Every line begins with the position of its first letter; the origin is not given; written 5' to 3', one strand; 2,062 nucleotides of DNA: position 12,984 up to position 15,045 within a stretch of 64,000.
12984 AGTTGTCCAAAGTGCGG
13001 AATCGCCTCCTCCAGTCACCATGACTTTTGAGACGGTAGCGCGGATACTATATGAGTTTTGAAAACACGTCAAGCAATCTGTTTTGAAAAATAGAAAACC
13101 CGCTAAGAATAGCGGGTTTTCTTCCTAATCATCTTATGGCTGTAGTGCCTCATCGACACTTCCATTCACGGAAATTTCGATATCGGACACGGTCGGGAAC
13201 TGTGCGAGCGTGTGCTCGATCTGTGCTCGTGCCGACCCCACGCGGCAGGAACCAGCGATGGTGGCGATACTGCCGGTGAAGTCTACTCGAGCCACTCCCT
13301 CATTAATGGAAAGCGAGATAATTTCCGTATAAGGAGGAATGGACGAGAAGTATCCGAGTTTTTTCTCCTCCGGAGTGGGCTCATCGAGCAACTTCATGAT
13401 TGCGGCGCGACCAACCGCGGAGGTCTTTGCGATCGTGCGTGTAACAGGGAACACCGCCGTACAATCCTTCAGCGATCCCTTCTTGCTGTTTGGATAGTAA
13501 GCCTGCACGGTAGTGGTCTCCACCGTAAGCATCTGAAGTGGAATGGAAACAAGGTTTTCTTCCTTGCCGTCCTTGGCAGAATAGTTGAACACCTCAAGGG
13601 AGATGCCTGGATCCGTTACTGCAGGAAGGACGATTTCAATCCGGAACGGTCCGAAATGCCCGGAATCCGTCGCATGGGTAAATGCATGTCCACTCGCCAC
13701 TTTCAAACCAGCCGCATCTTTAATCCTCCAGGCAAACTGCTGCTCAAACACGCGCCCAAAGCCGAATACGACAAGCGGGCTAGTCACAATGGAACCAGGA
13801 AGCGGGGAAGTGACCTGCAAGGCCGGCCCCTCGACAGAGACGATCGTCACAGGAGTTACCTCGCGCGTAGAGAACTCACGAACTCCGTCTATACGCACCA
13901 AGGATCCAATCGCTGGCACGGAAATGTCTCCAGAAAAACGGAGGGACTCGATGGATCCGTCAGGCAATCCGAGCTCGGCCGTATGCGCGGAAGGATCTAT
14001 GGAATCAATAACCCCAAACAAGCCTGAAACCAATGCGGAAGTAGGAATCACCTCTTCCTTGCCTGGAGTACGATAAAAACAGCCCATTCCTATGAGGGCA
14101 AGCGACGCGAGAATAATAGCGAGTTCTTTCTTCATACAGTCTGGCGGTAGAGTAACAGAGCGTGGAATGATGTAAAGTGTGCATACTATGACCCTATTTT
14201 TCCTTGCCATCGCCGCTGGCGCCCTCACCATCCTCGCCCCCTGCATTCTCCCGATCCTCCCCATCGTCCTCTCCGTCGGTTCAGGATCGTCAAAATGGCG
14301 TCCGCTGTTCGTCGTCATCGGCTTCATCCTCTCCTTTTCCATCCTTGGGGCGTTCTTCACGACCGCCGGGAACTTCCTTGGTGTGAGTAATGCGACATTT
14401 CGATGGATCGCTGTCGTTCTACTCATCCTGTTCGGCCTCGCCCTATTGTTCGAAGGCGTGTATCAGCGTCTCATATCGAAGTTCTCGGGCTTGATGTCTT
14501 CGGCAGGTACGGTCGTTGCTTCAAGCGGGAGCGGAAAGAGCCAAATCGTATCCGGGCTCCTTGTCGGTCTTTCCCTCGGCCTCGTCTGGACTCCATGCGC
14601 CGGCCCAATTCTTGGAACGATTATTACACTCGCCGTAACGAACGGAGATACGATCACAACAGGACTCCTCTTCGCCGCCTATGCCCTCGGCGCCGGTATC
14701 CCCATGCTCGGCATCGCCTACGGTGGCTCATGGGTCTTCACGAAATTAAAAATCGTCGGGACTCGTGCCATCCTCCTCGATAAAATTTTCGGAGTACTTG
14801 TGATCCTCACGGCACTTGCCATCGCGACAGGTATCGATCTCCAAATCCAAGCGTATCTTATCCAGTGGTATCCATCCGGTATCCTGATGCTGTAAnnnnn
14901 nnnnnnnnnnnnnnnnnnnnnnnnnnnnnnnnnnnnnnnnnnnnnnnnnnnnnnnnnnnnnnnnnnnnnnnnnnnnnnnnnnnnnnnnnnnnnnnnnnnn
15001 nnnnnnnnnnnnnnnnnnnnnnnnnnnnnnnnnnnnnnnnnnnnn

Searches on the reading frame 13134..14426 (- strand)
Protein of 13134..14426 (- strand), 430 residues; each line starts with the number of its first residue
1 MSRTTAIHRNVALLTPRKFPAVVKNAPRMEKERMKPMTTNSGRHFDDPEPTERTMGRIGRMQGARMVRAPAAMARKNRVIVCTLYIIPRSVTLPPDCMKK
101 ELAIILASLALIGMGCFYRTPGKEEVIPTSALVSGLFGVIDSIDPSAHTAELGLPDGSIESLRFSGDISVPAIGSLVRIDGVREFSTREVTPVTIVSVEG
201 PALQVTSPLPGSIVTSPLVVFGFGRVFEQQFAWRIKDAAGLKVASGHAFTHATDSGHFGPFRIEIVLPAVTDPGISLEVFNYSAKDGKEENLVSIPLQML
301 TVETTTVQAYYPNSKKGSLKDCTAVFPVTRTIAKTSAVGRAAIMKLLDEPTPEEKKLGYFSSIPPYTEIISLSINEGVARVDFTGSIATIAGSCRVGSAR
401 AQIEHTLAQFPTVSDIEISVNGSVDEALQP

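Call 17: search_protein_families(library=pfam, proteins=[window:13134-14426:-], max_evalue=0.001)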
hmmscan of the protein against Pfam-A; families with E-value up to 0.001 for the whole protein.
window:13134-14426:- (430 aa): 2 families
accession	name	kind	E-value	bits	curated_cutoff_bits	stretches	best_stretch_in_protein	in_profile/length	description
PF10648.15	Gmad2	-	3.8e-19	69.2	25.7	1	203-287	2-85/86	Immunoglobulin-like domain of bacterial spore germination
PF10646.14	Germane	-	2.2e-15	57.7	23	1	309-423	2-114/117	Sporulation and spore germination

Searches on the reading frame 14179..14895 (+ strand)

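Call 17: search_protein_families(library=pfam, proteins=[window:14179-14895:+], max_evalue=0.001)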
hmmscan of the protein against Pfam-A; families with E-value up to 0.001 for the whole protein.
window:14179-14895:+ (238 aa): 3 families
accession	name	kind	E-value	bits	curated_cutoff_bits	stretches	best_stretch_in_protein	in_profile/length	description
PF02683.22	DsbD_TM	-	4.6e-12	46.1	27.1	1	7-216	5-215/219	Cytochrome C biogenesis protein transmembrane domain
PF13386.12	DsbD_2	-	9.5e-10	39.1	24.9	1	10-212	2-197/199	Cytochrome C biogenesis protein transmembrane region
PF20237.3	DUF6594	-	0.00032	21.1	30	1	12-78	173-235/238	Family of unknown function (DUF6594)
